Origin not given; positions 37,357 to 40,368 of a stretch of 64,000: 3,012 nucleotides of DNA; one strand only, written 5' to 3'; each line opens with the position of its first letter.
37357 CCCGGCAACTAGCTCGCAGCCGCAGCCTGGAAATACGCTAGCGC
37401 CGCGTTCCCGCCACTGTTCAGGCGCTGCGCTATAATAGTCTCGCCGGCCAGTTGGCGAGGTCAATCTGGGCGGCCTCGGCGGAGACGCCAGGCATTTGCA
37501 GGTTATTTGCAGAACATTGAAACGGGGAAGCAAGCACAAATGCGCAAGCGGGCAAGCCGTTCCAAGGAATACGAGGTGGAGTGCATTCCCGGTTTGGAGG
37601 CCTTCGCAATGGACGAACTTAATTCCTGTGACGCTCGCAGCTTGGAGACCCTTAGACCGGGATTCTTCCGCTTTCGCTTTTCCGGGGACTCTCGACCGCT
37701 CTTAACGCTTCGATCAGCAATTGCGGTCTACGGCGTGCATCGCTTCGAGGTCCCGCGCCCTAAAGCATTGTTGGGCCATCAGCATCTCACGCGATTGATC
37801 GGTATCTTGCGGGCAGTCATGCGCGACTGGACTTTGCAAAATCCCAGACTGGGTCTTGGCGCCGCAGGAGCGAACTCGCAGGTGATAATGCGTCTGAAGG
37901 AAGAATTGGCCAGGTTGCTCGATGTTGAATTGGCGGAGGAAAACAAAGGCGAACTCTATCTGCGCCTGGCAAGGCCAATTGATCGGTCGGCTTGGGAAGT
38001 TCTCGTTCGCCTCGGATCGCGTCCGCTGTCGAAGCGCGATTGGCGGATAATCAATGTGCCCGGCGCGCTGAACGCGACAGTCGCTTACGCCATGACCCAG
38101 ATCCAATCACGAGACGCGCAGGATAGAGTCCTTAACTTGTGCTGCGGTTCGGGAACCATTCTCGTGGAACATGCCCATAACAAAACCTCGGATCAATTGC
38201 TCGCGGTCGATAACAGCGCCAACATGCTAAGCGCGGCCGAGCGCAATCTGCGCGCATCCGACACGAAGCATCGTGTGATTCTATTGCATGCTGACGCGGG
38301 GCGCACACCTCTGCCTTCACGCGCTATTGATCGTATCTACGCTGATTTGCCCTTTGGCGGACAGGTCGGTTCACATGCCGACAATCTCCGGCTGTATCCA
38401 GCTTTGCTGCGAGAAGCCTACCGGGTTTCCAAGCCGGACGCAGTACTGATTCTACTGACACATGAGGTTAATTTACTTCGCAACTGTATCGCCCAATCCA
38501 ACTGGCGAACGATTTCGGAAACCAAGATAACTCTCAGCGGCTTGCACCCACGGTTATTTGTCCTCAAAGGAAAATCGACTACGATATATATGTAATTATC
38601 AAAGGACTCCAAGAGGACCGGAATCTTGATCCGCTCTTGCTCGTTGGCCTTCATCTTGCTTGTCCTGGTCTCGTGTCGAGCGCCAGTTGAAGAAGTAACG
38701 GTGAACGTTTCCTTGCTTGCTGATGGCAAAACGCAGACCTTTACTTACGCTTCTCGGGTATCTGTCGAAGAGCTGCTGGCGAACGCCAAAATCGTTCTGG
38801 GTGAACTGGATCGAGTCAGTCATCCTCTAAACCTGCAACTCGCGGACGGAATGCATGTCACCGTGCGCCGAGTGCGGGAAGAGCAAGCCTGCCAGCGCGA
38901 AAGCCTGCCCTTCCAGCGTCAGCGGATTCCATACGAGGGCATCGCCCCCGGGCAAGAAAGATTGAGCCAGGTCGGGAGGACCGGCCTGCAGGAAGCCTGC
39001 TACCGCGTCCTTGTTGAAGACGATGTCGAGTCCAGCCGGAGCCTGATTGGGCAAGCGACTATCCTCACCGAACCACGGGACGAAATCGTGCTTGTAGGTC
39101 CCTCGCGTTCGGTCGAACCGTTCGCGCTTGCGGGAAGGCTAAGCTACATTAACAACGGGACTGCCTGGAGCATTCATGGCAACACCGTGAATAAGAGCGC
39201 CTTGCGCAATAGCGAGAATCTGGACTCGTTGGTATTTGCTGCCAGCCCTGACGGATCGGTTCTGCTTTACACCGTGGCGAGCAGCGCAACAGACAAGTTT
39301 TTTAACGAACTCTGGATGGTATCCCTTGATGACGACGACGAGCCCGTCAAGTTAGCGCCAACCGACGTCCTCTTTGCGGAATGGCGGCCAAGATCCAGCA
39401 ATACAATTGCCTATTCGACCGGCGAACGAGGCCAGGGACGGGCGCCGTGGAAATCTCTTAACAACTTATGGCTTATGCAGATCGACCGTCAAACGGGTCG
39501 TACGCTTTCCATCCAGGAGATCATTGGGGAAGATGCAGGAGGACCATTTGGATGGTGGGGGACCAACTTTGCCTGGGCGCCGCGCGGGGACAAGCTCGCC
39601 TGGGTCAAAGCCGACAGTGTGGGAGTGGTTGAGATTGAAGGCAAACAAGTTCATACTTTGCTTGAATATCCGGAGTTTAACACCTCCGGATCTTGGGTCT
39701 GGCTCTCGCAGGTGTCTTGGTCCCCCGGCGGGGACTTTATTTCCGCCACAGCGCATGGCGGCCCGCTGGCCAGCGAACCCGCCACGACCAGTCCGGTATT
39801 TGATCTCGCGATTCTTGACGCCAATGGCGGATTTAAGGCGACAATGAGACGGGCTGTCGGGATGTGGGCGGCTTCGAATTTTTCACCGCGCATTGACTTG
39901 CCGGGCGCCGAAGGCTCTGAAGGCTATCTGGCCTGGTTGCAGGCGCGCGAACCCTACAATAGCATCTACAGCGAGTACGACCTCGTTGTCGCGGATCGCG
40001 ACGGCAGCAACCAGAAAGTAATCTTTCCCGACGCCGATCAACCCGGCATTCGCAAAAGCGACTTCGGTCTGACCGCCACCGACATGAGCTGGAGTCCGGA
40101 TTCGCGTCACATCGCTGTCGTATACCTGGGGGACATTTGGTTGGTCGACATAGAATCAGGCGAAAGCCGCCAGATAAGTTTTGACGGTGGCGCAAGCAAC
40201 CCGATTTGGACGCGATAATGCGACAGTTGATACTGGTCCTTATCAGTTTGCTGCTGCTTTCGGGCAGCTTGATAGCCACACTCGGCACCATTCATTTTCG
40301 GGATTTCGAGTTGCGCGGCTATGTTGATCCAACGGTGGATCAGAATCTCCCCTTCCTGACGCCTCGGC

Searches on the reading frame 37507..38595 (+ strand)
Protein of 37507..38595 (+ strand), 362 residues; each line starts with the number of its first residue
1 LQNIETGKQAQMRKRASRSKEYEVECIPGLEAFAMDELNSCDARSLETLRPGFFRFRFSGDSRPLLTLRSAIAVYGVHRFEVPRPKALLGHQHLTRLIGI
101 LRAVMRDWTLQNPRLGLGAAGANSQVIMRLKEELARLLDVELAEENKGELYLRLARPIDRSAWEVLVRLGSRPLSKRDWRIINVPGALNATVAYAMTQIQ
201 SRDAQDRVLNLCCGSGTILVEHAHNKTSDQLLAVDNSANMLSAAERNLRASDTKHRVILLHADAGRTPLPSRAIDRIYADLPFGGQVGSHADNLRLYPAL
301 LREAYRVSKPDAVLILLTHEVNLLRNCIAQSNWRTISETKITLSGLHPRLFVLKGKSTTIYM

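Call 28: search_protein_families(library=pfam, proteins=[window:37507-38595:+], max_evalue=0.00001)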
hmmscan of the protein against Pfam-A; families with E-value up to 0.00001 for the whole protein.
window:37507-38595:+ (362 aa): 6 families
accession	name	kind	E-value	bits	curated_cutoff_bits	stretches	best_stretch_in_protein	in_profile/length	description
PF01170.24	UPF0020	-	2.5e-26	93.1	22.3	1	177-347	1-195/197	RMKL-like, methyltransferase domain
PF13649.12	Methyltransf_25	-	3.4e-10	40.9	27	1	208-310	1-95/97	Methyltransferase domain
PF08241.18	Methyltransf_11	-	1.6e-07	32.3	21.2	1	209-315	1-94/95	Methyltransferase domain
PF01209.24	Ubie_methyltran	-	3.4e-07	30.3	20.1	1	199-317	42-152/233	ubiE/COQ5 methyltransferase family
PF13847.12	Methyltransf_31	-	5.2e-07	29.9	27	1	204-320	3-113/145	Methyltransferase domain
PF05175.20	MTS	-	5.4e-06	26.6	23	1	199-317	27-139/170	Methyltransferase small domain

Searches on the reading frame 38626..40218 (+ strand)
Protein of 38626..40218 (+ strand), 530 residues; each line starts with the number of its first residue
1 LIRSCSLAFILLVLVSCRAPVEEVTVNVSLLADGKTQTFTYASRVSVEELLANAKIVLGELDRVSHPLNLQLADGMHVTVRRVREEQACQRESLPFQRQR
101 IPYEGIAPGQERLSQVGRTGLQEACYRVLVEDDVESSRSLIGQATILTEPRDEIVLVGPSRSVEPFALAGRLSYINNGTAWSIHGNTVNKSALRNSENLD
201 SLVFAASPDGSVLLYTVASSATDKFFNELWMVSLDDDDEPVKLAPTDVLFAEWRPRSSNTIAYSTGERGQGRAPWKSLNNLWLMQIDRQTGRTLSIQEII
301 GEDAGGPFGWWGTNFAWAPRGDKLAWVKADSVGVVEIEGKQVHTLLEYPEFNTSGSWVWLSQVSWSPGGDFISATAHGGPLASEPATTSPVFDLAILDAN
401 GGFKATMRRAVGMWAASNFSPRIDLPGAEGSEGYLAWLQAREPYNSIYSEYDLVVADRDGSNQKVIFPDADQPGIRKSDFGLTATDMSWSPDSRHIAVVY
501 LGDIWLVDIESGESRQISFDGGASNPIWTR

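Call 28: search_protein_families(library=pfam, proteins=[window:38626-40218:+], max_evalue=0.00001)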
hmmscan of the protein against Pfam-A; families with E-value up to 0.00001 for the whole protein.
window:38626-40218:+ (530 aa): 3 families
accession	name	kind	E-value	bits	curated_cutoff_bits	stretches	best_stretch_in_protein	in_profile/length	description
PF07501.17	G5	-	1.9e-10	41.3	23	1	89-159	5-74/75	G5 domain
PF03990.20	DUF348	-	7.1e-09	35.7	24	1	28-69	1-41/41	G5-linked-Ubiquitin-like domain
PF00930.27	DPPIV_N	-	1.8e-06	27.4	22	0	483-523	44-84/354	Dipeptidyl peptidase IV (DPP IV) N-terminal region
